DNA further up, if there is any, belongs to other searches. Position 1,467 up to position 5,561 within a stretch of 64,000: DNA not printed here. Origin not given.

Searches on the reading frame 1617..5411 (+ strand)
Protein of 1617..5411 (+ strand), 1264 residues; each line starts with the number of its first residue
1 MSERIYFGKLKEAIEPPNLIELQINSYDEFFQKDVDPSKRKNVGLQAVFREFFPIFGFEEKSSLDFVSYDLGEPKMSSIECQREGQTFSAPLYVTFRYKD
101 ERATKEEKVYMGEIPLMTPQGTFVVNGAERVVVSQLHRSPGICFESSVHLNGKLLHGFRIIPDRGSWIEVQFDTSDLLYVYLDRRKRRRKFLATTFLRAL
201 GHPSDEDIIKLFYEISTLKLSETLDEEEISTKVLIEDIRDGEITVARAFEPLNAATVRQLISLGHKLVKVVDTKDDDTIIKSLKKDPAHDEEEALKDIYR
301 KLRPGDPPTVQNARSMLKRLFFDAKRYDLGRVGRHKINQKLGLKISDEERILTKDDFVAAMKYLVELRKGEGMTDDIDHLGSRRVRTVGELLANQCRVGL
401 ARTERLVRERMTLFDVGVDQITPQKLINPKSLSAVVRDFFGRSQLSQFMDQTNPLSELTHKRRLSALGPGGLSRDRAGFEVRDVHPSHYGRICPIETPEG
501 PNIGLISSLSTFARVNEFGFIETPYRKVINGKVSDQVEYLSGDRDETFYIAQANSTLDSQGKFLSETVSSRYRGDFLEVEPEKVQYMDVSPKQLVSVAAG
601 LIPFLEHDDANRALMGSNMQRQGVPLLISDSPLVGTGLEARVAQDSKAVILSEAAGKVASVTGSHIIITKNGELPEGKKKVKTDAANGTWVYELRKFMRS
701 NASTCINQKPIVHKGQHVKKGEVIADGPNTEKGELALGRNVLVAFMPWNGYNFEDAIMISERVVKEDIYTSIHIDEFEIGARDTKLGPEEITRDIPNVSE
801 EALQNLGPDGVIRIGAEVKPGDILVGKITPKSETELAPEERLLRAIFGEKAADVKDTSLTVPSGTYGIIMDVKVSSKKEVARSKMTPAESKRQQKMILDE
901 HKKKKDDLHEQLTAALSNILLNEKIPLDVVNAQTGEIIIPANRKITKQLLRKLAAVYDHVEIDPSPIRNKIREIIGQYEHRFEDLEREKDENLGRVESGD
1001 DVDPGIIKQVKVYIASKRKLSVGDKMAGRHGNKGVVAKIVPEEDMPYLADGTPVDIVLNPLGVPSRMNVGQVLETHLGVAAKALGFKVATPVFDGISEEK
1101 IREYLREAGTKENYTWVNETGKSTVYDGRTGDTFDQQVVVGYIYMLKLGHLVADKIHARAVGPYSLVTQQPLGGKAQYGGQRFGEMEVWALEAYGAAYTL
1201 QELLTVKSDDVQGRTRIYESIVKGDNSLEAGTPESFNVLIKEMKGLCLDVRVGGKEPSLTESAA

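Call 58: search_protein_families(library=pfam, proteins=[window:1617-5411:+], max_evalue=0.00001)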
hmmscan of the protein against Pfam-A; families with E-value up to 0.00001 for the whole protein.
window:1617-5411:+ (1264 aa): 6 families
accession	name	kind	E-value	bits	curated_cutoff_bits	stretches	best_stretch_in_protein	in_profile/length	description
PF00562.33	RNA_pol_Rpb2_6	-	3.5e-133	444.8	23.4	1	682-1177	28-373/373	RNA polymerase Rpb2, domain 6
PF04565.21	RNA_pol_Rpb2_3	-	1.2e-30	105.9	21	1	447-515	1-68/68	RNA polymerase Rpb2, domain 3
PF04561.19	RNA_pol_Rpb2_2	-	1.4e-30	106.8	21.7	1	281-386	89-190/190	RNA polymerase Rpb2, domain 2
PF04560.25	RNA_pol_Rpb2_7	-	8e-27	93.9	32.1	1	1179-1252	1-84/87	RNA polymerase Rpb2, domain 7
PF10385.14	RNA_pol_Rpb2_45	-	3.8e-26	91.4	28.2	1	525-590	1-66/66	RNA polymerase beta subunit external 1 domain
PF04563.20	RNA_pol_Rpb2_1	-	2.2e-21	76.8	28.2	1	18-432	1-201/203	RNA polymerase beta subunit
